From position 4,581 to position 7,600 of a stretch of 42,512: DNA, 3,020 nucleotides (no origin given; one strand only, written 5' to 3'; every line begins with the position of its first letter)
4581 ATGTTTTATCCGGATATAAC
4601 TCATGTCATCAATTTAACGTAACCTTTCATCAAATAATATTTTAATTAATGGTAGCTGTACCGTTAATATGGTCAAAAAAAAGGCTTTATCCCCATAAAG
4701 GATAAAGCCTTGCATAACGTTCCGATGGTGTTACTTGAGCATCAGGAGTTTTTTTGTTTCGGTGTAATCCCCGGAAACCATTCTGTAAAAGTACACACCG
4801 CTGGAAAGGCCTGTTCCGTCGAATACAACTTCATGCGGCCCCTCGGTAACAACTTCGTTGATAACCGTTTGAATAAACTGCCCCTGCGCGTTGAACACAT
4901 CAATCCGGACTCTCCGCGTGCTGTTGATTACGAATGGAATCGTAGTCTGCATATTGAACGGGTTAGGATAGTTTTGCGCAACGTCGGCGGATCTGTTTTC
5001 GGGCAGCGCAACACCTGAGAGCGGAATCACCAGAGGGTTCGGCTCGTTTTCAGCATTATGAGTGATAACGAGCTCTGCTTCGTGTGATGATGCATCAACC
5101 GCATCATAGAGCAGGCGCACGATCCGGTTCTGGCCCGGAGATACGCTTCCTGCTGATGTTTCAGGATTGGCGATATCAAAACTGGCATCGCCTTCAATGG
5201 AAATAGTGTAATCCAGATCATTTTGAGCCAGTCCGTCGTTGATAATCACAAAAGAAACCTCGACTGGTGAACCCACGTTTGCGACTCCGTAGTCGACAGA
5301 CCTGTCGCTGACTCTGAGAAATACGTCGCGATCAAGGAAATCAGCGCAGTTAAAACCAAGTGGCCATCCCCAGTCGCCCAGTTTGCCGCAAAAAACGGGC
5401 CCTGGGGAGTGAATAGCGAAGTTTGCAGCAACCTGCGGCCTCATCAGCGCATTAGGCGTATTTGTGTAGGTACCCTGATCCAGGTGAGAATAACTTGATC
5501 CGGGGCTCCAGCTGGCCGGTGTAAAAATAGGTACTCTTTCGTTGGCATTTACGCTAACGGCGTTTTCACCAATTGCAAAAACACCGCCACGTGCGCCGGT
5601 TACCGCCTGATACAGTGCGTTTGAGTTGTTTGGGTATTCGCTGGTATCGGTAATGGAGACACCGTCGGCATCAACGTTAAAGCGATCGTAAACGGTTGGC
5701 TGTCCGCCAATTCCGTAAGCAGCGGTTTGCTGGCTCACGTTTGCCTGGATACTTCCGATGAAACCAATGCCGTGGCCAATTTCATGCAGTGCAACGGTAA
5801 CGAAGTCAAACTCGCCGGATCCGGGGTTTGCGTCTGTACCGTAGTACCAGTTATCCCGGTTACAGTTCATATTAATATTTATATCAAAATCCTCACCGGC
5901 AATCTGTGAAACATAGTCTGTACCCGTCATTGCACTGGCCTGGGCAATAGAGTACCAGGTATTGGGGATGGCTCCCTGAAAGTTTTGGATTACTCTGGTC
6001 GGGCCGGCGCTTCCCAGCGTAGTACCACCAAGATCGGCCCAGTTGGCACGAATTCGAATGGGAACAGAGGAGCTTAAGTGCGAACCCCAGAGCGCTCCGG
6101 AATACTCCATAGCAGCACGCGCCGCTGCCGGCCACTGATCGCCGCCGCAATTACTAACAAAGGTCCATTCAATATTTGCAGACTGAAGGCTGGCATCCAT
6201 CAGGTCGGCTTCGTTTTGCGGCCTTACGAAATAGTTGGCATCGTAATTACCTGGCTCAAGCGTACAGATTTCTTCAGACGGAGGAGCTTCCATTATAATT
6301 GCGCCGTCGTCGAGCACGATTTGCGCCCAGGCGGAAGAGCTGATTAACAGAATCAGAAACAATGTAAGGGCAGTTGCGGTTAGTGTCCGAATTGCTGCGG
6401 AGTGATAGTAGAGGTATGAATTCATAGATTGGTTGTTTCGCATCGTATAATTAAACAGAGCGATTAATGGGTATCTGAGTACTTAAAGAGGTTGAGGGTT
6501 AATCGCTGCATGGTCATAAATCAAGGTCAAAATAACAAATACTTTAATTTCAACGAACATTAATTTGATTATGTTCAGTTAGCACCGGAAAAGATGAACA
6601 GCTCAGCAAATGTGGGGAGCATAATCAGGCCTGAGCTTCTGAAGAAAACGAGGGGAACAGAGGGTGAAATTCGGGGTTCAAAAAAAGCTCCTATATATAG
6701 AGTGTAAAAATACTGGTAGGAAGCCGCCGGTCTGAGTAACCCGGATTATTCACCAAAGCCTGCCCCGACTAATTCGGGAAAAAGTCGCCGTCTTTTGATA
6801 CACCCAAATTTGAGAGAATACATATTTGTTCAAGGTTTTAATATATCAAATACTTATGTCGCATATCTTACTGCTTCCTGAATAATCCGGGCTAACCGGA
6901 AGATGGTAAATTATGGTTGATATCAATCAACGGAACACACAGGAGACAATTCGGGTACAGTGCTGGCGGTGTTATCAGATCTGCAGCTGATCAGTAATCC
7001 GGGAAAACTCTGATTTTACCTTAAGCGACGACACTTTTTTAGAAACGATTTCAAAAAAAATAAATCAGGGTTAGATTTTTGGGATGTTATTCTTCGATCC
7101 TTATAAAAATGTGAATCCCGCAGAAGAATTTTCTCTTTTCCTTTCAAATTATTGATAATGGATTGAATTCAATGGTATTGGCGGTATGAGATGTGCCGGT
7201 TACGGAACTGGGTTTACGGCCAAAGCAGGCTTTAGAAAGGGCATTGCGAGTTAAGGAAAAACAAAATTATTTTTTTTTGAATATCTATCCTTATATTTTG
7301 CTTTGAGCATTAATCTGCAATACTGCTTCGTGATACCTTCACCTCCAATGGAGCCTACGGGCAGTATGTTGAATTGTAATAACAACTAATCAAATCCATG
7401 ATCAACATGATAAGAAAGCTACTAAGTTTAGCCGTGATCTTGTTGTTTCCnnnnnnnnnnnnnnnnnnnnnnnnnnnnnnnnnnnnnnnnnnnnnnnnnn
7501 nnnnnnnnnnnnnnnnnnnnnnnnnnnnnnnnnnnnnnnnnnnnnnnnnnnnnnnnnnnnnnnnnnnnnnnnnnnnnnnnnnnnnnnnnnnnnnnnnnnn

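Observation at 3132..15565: Three paralogous GWxTD lipoproteins bracket a T9SS metalloprotease, a regulator-less SusC/SusD pair and a Calx-beta lipoprotein: candidate uncharacterised surface protein/peptide-harvesting locus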

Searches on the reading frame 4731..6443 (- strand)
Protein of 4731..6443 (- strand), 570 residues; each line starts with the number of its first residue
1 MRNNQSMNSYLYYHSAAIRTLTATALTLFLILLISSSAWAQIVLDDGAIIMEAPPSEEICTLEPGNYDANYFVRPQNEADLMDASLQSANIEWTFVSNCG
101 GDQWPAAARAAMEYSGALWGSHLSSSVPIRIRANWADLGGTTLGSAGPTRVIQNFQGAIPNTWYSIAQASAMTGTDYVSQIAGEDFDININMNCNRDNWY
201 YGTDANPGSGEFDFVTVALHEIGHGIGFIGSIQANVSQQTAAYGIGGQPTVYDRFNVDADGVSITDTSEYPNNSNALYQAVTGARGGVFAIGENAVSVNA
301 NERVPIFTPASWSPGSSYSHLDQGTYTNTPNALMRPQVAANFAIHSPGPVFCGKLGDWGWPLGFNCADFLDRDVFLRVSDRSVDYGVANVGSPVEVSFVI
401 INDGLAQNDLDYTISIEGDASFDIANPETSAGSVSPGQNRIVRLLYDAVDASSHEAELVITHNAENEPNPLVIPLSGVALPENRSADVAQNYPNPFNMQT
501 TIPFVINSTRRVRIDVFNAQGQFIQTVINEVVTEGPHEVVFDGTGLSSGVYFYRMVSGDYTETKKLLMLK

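Call 4: search_protein_families(library=pfam, proteins=[window:4731-6443:-], max_evalue=0.01)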
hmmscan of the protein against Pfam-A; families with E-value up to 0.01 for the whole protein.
window:4731-6443:- (570 aa): 2 families
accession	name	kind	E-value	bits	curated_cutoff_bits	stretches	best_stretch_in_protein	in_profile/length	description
PF18962.6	Por_Secre_tail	-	6.5e-09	36.4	27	1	492-567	2-74/75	Secretion system C-terminal sorting domain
PF22073.2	Cep192_D4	-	9.8e-07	29.4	35.5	1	375-478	3-110/112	Cep192 domain 4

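Call 5: search_protein_families(library=ncbifam, proteins=[window:4731-6443:-], max_evalue=0.01)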
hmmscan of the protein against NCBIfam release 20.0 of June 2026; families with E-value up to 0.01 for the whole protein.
window:4731-6443:- (570 aa): 6 families
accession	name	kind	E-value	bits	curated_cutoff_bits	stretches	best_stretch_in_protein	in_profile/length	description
NF038122.1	metallo_LGF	subfamily_domain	1.1e-17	64.9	80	2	161-329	93-242/274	NF038122 family metalloprotease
TIGR04183.1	Por_Secre_tail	domain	1.3e-10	41.1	23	1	492-567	2-70/72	T9SS type A sorting domain-containing protein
NF052323.1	T9SSA_dep_M6i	equivalog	2.1e-08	32.6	600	1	489-556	958-1025/1043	T9SS-dependent M6-like inactivated metalloprotease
NF038113.1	T9SSA_dep_M36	equivalog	2.8e-06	25.8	885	1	484-568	789-868/869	T9SS-dependent M36 family metallopeptidase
NF012200.0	choice_anch_D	domain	2.2e-05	24.9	45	1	378-466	19-107/108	choice-of-anchor D domain-containing protein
NF033707.1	T9SS_sortase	equivalog_domain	0.0001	20.1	420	1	488-555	998-1075/1095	type IX secretion system sortase PorU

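Call 35: search_solved_structures(query=window:4731-6443:-, max_evalue=1)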
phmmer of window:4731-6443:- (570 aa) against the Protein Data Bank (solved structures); distinct sequences matched with E-value up to 1: 2.
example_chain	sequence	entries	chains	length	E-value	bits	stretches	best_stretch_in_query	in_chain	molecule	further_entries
8glj_D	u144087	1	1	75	0.28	13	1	492-567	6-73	Por secretion system C-terminal sorting domain-containing protein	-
2jsd_A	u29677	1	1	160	0.54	12.1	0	207-233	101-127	Matrix metalloproteinase-20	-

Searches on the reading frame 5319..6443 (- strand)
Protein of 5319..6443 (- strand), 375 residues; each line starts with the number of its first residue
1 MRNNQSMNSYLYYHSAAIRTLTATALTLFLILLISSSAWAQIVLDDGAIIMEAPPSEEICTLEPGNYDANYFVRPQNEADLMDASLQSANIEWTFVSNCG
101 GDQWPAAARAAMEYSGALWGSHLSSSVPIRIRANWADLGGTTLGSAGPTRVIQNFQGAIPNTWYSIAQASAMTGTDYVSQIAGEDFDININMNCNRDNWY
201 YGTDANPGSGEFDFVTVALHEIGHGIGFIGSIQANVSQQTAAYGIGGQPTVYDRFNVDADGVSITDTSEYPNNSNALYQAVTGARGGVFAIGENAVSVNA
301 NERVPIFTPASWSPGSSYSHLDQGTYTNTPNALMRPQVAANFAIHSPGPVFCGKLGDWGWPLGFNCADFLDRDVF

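Call 36: search_protein_families(library=pfam, proteins=[window:5319-6443:-], max_evalue=10)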
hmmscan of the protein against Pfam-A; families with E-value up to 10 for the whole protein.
window:5319-6443:- (375 aa): 1 family
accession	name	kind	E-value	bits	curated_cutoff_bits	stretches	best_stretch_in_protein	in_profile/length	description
PF00413.30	Peptidase_M10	-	0.022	15.1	24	1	198-229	95-123/159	Matrixin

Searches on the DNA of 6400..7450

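Call 87: search_rna_families(source=window, start=6400, end=7450, threshold=evalue, max_evalue=1)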
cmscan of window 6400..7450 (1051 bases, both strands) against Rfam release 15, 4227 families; matches with E-value up to 1: 0.
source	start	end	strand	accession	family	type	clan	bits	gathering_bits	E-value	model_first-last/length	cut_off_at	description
